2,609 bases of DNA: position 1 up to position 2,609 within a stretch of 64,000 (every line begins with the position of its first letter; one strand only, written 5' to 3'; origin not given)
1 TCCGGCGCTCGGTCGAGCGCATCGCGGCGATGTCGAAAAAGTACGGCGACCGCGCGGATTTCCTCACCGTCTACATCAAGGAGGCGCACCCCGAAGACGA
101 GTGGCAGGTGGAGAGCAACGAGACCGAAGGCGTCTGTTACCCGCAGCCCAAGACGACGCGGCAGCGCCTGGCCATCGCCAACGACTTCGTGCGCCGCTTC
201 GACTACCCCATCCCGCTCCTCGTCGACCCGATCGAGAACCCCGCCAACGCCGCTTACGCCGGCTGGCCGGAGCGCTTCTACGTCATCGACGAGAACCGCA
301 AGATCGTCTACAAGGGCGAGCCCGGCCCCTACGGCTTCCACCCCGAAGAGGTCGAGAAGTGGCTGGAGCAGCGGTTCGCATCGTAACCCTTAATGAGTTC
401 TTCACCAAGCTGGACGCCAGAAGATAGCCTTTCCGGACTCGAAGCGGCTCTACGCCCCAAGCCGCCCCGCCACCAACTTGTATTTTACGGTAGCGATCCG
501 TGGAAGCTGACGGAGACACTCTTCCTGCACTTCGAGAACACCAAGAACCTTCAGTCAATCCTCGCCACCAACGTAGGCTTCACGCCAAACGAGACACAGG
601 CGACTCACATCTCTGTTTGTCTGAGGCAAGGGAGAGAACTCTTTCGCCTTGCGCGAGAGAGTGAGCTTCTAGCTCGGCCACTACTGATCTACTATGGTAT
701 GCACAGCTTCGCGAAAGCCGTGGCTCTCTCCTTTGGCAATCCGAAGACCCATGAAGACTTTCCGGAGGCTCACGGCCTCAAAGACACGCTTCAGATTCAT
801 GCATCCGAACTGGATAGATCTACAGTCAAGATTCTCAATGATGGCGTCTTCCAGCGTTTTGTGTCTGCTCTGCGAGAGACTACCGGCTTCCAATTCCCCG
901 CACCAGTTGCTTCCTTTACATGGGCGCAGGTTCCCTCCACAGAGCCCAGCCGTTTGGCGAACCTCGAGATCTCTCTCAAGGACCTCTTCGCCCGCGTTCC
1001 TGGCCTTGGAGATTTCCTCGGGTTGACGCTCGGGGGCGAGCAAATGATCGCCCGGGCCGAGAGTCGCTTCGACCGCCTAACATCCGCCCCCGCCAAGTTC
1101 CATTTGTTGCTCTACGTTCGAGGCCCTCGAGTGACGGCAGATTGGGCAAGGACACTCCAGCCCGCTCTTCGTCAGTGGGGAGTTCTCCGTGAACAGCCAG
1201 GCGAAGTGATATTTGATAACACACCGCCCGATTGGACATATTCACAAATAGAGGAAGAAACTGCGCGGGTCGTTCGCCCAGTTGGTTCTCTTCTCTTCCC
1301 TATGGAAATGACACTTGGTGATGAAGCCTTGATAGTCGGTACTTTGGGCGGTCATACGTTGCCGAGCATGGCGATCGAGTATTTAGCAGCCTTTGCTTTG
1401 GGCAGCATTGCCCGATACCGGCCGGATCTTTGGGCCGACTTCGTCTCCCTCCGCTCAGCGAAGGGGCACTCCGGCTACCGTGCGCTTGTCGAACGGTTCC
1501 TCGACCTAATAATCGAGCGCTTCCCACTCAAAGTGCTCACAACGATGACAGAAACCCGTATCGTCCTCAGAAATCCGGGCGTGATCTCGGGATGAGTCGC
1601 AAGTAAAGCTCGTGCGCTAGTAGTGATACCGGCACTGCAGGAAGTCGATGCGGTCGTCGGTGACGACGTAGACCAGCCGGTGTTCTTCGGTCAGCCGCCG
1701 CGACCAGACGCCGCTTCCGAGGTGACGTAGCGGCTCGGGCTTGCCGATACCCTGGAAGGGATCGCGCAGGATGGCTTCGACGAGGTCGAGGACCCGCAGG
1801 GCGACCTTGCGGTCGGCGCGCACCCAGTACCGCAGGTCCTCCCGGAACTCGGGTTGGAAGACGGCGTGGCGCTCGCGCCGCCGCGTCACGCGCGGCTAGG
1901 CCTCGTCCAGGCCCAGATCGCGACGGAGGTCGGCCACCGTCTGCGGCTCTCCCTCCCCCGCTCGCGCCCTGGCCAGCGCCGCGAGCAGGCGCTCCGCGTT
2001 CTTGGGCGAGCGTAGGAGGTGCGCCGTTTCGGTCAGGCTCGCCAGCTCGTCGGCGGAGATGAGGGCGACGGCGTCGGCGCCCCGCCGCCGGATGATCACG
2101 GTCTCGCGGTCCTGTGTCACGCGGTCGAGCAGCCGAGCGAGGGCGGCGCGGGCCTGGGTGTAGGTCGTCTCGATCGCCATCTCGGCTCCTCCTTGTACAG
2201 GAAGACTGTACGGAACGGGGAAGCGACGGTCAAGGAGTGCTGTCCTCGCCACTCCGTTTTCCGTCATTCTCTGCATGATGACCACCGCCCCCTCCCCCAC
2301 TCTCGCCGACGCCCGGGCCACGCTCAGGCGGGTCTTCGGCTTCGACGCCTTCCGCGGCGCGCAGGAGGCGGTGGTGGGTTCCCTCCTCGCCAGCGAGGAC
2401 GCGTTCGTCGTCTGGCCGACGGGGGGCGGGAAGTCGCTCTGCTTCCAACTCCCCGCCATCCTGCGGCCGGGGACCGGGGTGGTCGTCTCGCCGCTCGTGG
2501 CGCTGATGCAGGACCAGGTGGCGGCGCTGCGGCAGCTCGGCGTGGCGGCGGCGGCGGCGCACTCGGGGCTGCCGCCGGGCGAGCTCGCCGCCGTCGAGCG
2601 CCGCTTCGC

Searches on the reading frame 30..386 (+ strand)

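Call 85: search_protein_families(library=pfam, proteins=[window:30-386:+], max_evalue=0.01)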
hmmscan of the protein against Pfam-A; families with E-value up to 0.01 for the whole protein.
window:30-386:+ (118 aa): 1 family
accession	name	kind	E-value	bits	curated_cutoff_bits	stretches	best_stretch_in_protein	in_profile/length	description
PF00837.23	T4_deiodinase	-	4.9e-26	91.9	27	1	3-115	129-236/237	Iodothyronine deiodinase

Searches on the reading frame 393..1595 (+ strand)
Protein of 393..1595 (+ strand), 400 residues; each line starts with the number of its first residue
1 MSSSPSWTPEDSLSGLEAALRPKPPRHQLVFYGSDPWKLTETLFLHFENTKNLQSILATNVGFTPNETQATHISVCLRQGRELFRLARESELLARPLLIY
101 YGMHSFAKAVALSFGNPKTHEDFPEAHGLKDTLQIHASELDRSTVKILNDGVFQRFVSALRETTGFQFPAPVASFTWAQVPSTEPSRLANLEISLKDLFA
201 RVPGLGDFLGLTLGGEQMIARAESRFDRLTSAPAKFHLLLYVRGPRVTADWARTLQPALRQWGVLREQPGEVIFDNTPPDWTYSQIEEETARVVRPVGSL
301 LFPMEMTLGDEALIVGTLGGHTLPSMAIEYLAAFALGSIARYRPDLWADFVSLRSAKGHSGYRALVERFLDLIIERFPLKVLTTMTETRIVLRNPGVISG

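Call 85: search_protein_families(library=pfam, proteins=[window:393-1595:+], max_evalue=0.01)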
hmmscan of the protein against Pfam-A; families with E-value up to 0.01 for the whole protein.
window:393-1595:+ (400 aa): 1 family
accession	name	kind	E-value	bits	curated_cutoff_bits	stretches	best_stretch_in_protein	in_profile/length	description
PF14175.11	YaaC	-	5.7e-28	98.7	27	1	49-383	5-305/307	YaaC-like Protein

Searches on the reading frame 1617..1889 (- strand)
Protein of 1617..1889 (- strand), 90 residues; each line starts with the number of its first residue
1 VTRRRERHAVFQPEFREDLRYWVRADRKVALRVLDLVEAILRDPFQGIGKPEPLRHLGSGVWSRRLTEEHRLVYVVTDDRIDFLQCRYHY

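Call 85: search_protein_families(library=pfam, proteins=[window:1617-1889:-], max_evalue=0.01)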
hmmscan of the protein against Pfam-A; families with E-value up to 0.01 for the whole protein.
window:1617-1889:- (90 aa): 2 families
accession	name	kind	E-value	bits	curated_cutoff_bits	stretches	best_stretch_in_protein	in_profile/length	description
PF06769.20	YoeB_toxin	-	7.2e-35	119.3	27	1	11-90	1-80/80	YoeB-like toxin of bacterial type II toxin-antitoxin system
PF05016.21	ParE_toxin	-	0.0046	17.9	23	1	11-83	3-79/89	ParE toxin of type II toxin-antitoxin system, parDE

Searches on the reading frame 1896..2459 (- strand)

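Call 85: search_protein_families(library=pfam, proteins=[window:1896-2459:-], max_evalue=0.01)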
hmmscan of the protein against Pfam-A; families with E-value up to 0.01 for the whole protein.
window:1896-2459:- (187 aa): 2 families
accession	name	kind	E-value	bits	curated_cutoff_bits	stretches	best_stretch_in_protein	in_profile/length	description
PF02604.26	PhdYeFM_antitox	-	3.4e-17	62.4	29.8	1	99-167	5-73/74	Antitoxin Phd_YefM, type II toxin-antitoxin system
PF12910.14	PHD_like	-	0.003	18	27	1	94-145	1-53/141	Antitoxin of toxin-antitoxin, RelE / RelB, TA system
